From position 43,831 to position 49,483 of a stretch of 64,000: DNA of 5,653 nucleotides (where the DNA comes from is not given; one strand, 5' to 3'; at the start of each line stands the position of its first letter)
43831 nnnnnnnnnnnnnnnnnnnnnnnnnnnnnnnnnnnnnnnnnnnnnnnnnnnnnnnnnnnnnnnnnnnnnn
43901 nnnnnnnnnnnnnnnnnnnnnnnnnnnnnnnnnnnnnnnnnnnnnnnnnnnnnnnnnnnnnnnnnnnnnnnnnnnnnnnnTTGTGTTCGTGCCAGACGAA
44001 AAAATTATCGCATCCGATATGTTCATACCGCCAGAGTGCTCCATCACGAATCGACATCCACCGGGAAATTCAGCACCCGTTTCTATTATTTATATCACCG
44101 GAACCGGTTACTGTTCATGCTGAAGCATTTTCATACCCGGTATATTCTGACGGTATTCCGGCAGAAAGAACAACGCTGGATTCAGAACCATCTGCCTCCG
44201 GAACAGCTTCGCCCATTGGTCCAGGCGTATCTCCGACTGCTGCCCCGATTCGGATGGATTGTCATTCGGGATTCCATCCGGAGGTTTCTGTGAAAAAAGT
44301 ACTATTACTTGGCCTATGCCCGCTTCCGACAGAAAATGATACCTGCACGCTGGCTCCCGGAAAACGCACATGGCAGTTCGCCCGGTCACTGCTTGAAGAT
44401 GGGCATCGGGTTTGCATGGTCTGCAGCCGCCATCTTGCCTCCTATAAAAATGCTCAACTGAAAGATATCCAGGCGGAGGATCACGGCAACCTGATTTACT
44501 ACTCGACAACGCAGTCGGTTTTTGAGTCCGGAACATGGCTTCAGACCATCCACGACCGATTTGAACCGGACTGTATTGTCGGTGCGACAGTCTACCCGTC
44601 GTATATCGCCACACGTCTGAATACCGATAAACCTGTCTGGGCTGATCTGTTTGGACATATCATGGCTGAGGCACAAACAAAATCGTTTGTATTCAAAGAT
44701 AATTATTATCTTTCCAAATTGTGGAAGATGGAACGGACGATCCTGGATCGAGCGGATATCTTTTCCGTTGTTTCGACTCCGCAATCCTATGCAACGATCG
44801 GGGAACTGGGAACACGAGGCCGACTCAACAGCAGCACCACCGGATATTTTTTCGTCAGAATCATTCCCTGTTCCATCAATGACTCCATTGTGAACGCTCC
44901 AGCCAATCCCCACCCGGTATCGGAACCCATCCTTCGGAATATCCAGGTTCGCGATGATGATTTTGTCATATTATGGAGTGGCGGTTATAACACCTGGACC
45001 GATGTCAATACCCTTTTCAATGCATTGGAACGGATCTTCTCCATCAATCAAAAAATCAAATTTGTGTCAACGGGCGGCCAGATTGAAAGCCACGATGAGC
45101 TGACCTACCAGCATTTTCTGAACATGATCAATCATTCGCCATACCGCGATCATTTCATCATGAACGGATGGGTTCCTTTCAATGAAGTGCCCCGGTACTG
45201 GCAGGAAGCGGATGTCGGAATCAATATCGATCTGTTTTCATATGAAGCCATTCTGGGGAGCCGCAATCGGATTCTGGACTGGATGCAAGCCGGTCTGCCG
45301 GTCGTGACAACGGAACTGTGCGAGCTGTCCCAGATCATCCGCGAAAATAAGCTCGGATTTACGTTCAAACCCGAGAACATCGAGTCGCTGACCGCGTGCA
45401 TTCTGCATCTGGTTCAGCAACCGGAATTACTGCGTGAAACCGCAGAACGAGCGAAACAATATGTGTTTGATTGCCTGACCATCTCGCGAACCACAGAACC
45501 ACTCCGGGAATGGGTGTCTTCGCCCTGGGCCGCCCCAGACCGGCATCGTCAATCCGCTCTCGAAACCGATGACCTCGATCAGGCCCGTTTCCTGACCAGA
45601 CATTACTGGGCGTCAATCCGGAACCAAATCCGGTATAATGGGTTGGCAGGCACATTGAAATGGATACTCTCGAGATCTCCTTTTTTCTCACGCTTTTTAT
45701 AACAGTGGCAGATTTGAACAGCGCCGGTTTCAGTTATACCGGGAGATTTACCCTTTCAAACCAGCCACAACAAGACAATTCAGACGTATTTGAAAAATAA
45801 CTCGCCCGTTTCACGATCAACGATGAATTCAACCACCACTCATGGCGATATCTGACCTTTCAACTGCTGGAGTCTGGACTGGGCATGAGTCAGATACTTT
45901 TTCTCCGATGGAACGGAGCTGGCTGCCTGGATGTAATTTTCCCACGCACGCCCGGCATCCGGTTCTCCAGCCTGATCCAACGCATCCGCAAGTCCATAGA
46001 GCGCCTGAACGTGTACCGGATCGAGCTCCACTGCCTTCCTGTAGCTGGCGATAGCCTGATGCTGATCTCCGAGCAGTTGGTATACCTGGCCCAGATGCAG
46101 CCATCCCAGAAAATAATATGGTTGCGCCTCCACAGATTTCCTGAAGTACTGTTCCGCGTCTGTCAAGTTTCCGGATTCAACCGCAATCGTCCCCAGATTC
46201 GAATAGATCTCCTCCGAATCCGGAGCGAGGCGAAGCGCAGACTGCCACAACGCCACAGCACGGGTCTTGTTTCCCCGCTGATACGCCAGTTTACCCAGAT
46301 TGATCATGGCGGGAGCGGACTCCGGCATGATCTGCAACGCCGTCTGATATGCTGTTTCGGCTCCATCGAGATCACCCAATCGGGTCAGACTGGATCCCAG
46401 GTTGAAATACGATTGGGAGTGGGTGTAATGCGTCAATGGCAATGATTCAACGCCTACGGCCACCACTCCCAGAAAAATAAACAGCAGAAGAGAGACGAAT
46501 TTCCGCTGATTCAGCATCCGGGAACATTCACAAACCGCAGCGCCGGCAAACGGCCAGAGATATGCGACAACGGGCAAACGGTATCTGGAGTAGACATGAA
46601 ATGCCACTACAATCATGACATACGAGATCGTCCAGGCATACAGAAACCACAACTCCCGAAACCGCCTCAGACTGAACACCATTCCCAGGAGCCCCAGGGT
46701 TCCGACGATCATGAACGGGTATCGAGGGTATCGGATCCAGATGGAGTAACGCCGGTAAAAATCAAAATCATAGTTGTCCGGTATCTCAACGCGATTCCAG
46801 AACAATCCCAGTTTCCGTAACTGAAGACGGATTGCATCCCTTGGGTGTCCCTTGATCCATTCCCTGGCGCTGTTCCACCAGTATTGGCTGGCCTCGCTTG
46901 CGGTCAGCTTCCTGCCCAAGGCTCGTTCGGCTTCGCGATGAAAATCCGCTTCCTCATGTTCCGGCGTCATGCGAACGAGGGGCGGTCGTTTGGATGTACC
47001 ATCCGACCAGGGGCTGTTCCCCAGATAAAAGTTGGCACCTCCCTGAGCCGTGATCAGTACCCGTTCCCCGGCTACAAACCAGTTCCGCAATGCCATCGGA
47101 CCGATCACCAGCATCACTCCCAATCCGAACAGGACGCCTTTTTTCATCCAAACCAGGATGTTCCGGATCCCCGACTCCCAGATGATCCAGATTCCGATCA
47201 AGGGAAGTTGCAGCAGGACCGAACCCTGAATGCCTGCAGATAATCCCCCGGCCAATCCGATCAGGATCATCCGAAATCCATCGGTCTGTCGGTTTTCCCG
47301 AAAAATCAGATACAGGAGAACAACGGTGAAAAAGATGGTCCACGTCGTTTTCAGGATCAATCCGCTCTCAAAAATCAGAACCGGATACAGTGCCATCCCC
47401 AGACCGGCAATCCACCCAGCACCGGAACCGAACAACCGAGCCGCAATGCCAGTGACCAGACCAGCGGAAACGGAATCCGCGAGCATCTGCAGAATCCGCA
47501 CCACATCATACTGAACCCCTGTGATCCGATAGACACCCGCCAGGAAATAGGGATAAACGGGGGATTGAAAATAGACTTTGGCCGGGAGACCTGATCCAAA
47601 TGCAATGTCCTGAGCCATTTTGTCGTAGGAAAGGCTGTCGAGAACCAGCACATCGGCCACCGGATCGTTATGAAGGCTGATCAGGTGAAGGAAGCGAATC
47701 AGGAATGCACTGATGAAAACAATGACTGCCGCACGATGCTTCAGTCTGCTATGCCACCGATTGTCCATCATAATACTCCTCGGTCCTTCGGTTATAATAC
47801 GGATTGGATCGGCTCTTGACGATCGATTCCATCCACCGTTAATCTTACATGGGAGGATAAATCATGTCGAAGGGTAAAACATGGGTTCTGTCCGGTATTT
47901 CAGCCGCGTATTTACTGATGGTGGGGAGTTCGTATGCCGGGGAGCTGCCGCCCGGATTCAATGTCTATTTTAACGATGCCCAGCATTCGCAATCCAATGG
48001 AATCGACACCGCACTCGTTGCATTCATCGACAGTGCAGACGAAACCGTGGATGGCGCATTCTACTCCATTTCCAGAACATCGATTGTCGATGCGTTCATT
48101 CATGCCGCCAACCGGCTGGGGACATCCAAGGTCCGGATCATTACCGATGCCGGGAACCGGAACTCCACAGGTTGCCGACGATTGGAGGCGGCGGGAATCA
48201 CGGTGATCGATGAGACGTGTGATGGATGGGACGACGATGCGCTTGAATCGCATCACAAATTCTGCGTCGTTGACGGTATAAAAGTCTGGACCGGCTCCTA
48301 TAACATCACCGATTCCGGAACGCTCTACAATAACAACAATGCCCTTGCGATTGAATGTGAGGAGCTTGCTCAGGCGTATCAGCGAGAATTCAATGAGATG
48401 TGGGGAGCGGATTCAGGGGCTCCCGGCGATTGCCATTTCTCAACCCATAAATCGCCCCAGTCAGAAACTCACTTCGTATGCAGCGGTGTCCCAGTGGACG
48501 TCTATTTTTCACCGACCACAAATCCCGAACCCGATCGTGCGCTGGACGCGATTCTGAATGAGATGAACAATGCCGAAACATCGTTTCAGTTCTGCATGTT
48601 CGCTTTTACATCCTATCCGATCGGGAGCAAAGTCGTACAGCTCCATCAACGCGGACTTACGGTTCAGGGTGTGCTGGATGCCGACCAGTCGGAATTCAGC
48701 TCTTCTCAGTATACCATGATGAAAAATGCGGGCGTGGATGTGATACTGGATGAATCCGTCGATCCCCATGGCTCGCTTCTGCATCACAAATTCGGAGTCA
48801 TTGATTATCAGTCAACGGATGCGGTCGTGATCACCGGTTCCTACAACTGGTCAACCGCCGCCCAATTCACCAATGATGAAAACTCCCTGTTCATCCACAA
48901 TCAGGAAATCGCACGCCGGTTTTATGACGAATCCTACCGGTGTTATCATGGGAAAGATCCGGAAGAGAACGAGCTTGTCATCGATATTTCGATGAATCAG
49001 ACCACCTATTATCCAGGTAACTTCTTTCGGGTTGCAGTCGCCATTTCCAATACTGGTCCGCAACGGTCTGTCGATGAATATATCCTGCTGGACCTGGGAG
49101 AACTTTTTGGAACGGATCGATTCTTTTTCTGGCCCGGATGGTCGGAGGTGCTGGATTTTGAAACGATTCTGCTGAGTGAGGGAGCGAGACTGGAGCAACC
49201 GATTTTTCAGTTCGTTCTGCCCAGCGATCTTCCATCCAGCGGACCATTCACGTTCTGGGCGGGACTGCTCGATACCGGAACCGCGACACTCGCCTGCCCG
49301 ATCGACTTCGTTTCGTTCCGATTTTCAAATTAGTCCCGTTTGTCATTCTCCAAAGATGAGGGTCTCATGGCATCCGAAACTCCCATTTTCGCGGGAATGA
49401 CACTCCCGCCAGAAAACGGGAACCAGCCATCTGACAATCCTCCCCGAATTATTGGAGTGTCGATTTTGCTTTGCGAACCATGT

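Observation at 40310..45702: Methyltransferase with a long repetitive coiled coil followed by a GT4-coiled-coil-GT2 enzyme and a GT4 paralog: a WbdD/WbdA-like chain-length 'ruler' architecture?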

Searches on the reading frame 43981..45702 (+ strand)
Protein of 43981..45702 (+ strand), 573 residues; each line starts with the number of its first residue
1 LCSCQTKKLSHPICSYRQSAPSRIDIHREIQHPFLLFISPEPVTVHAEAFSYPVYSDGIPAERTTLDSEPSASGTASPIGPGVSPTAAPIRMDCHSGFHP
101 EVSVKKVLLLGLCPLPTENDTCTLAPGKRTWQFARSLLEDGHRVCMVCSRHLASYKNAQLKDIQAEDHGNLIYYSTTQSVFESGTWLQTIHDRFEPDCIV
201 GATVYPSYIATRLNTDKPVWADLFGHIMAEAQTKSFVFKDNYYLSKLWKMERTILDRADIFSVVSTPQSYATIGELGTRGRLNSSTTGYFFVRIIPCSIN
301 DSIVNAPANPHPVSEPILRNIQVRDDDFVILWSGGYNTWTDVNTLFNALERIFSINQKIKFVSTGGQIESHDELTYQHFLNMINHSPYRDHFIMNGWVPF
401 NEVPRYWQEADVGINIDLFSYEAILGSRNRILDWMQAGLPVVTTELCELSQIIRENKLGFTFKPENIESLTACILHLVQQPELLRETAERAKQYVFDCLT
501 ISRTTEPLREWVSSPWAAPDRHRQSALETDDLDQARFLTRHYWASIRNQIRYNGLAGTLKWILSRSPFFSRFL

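Call 3: search_protein_families(library=pfam, proteins=[window:43981-45702:+], max_evalue=0.01)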
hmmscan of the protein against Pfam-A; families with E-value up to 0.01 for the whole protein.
window:43981-45702:+ (573 aa): 6 families
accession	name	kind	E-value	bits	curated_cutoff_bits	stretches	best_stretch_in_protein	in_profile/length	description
PF13692.12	Glyco_trans_1_4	-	4e-14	53.5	27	1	328-479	2-141/142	Glycosyl transferases group 1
PF00534.26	Glycos_transf_1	-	4.1e-10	39.9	26.4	1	320-493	8-171/172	Glycosyl transferases group 1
PF13524.12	Glyco_trans_1_2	-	0.00015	22.1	25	1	388-499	24-133/144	Glycosyl transferase-like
PF13579.12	Glyco_trans_4_4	-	0.00027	21.7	29.7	1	127-266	4-136/158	Glycosyl transferase 4-like domain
PF13439.12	Glyco_transf_4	-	0.00089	19.8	28.5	1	130-266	8-142/170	Glycosyltransferase Family 4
PF18658.7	zf-C2H2_12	-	0.0033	17.5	27.3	1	143-177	19-53/64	Spin-doc zinc-finger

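Call 9: search_solved_structures(query=window:44290-45699:+, max_evalue=0.1)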
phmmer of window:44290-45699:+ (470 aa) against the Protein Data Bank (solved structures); distinct sequences matched with E-value up to 0.1: 0.

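Call 18: search_protein_families(library=ncbifam, proteins=[window:44290-45699:+], max_evalue=0.01)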
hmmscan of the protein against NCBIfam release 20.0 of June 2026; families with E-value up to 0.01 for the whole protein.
window:44290-45699:+ (470 aa): 11 families
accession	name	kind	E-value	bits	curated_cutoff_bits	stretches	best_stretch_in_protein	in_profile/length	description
NF012028.0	PRK15484.1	subfamily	6.7e-10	38.6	618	1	215-407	184-373/380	lipopolysaccharide N-acetylglucosaminyltransferase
TIGR04063.1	stp3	hypoth_equivalog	2.7e-09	36.4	442.05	1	211-393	201-376/397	TIGR04063 family PEP-CTERM/XrtA system glycosyltransferase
NF038298.1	EPS_HpsO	equivalog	1.5e-07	30.6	575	1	215-393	192-368/388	hormogonium polysaccharide biosynthesis glycosyltransferase HpsO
NF038295.1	EPS_HpsP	equivalog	1.7e-07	30.6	550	1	212-393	195-368/388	hormogonium polysaccharide biosynthesis glycosyltransferase HpsP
NF041876.1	EPS_EpsE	equivalog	4.3e-06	26.2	400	1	272-401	261-385/389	exopolysaccharide biosynthesis GT4 family glycosyltransferase EpsE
TIGR03088.1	stp2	hypoth_equivalog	5e-06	25.8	409.05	1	313-402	273-363/374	TIGR03088 family PEP-CTERM/XrtA system glycosyltransferase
TIGR03999.1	thiol_BshA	equivalog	7.4e-05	21.8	273.7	1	329-397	290-358/375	N-acetyl-alpha-D-glucosaminyl L-malate synthase BshA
NF007640.0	PRK10307.1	subfamily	0.00024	20.1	276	1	215-397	220-392/411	WcaI family glycosyltransferase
NF049988.1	MGlcDAGSynMgs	equivalog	0.0016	17.9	400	1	215-392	204-368/398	alpha-monoglucosyldiacylglycerol synthase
TIGR02470.1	sucr_synth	equivalog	0.0032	15.6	810.4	1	310-378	645-710/784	sucrose synthase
NF033789.1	repress_SdpR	subfamily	0.0055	16.6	100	0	46-80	39-71/79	autorepressor SdpR family transcription factor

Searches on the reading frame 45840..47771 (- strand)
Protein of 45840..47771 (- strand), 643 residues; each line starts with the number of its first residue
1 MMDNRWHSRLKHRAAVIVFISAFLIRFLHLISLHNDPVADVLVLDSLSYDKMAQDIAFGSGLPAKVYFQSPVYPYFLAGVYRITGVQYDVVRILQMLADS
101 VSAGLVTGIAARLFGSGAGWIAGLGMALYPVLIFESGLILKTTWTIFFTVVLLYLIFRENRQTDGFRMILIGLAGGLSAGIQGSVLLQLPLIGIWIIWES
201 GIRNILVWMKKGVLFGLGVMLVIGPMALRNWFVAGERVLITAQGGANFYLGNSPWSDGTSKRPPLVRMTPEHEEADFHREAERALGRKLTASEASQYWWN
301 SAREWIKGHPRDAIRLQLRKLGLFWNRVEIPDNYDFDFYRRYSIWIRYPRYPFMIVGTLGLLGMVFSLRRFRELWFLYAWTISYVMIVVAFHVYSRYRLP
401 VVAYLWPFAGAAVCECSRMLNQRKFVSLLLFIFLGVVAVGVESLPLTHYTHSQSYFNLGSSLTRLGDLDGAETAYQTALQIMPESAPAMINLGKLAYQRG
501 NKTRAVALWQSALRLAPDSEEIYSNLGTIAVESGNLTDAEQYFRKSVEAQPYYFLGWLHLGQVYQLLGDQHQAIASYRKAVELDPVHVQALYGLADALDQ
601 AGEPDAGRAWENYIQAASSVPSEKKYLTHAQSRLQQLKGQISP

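Call 3: search_protein_families(library=pfam, proteins=[window:45840-47771:-], max_evalue=0.01)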
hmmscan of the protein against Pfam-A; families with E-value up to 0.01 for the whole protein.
window:45840-47771:- (643 aa): 21 families
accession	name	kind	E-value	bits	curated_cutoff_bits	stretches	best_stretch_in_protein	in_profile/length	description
PF07719.23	TPR_2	-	1.8e-27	93.6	27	4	454-484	3-33/34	Tetratricopeptide repeat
PF00515.34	TPR_1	-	2.1e-26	91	27.8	3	556-585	3-32/34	Tetratricopeptide repeat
PF13181.12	TPR_8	-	2.7e-24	83.6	25.7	3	557-586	4-33/34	Tetratricopeptide repeat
PF13432.12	TPR_16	-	2.3e-22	79.5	32.7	2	491-552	2-63/65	Tetratricopeptide repeat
PF13414.12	TPR_11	-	3.1e-20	72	26.8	3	561-599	1-39/42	TPR repeat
PF13431.12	TPR_17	-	6.6e-20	70.1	24.4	2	577-606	2-31/34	Tetratricopeptide repeat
PF13424.12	TPR_12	-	1.1e-18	67.6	30.1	3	454-517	5-76/77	Tetratricopeptide repeat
PF14559.12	TPR_19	-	5.2e-16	59.2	25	3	465-523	4-62/68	Tetratricopeptide repeat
PF13428.12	TPR_14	-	1.1e-14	53.9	23.5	1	556-596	3-43/44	Tetratricopeptide repeat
PF23914.1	TPR_CcmH_CycH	-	2e-14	54.2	42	2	544-609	40-105/158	Cytochrome c-type biogenesis protein H TPR domain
PF13374.12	TPR_10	-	9.8e-13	48.1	27.5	0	522-548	4-30/42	Tetratricopeptide repeat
PF13174.12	TPR_6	-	2.1e-12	47.3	26.3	0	558-585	4-31/33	Tetratricopeptide repeat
PF13176.12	TPR_7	-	1.5e-11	43.9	27.9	0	455-482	2-29/36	Tetratricopeptide repeat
PF07721.20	TPR_4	-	3.1e-09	37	27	0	589-610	2-23/26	Tetratricopeptide repeat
PF13231.12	PMT_2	-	1.2e-07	32.5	26.1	1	70-226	3-157/160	Dolichyl-phosphate-mannose-protein mannosyltransferase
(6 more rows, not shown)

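Call 18: search_protein_families(library=ncbifam, proteins=[window:45840-47768:-], max_evalue=0.01)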
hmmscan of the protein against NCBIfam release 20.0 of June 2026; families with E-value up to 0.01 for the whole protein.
window:45840-47768:- (642 aa): 32 families (the best 25 are shown)
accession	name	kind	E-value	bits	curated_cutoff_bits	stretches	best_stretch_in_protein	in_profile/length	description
TIGR02917.1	PEP_TPR_lipo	equivalog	6e-19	67.4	312.2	1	456-613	470-659/899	XrtA/PEP-CTERM system TPR-repeat protein PrsT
TIGR02521.1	type_IV_pilW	equivalog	3.7e-16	59.4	154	1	447-621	27-201/234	type IV pilus biogenesis/stability protein PilW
NF033920.0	C39_PA2778_fam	equivalog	4.7e-15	55.7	150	2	447-549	152-254/255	PA2778 family cysteine peptidase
TIGR02552.1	LcrH_SycD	equivalog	7.4e-14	51.6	104.8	2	528-635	27-135/136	SycD/LcrH family type III secretion system chaperone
NF040959.1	MamA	equivalog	2.4e-12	46.7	200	1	449-601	35-187/204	magnetosome protein MamA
NF047507.1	TPR_BatC_Lepto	exception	5.9e-11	42.2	175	2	489-589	28-132/214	TPR repeat-containing protein BatC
NF033758.1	gliding_GltE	equivalog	4.4e-10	39.1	225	1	470-590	71-191/411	adventurous gliding motility TPR repeat lipoprotein GltE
NF033762.1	social_mot_Tgl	equivalog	1.2e-09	37.9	225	1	432-615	11-199/252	social motility TPR repeat lipoprotein Tgl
TIGR00540.1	TPR_hemY_coli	hypoth_equivalog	5.2e-08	32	142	1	461-579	271-385/385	heme biosynthesis-associated TPR protein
NF008520.0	PRK11447.1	equivalog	1.6e-07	29.6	858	2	526-614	358-445/1157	cellulose synthase complex outer membrane protein BcsC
NF053720.1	NsdA_fam_reg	subfamily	5.4e-07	29.5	75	1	446-516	324-399/432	NsdA family TPR-like regulatory protein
NF047371.1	FlcA_CTERM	equivalog_domain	1e-06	27.5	300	1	449-545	436-533/646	periplasmic flagellar collar protein FlcA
NF008757.0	PRK11788.1-5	equivalog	1.5e-06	27.6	363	0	504-631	199-327/388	lipopolysaccharide assembly protein LapB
NF002725.1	PRK02603.1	equivalog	1.8e-06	28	143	0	559-602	78-121/173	photosystem I assembly protein Ycf3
TIGR02795.1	tol_pal_ybgF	equivalog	3.4e-06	27.6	90.1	1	451-517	39-108/119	tol-pal system protein YbgF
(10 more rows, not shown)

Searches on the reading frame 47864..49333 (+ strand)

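Call 3: search_protein_families(library=pfam, proteins=[window:47864-49333:+], max_evalue=0.01)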
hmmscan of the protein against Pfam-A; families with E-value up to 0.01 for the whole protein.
window:47864-49333:+ (489 aa): 2 families
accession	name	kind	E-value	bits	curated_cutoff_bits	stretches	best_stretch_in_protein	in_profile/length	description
PF13091.12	PLDc_2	-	1.7e-42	144.8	27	2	230-353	1-124/132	PLD-like domain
PF07894.18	SACK1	-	0.00038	20.5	21.4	0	130-180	220-269/274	Scaffolding anchor of CK1 domain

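Call 18: search_protein_families(library=ncbifam, proteins=[window:47864-49330:+], max_evalue=0.01)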
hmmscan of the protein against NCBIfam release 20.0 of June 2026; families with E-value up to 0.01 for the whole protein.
window:47864-49330:+ (489 aa): 5 families
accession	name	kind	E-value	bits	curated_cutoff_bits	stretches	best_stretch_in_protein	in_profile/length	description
NF010492.0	PRK13912.1-3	equivalog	4.8e-14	52.3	297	2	214-351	26-162/178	nuclease NucT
NF010491.0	PRK13912.1-2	equivalog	1e-08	35.2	225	1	224-342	35-155/180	nuclease NucT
NF010490.0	PRK13912.1-1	equivalog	6.3e-07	29.6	211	1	204-344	12-138/159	nuclease NucT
NF038319.1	DISARM_DrmC_I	equivalog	2.1e-06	27.5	133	0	40-179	88-234/236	DISARM system phospholipase D-like protein DrmC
NF010493.0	PRK13912.1-4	equivalog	0.00014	21.9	351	0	229-352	31-156/171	nuclease NucT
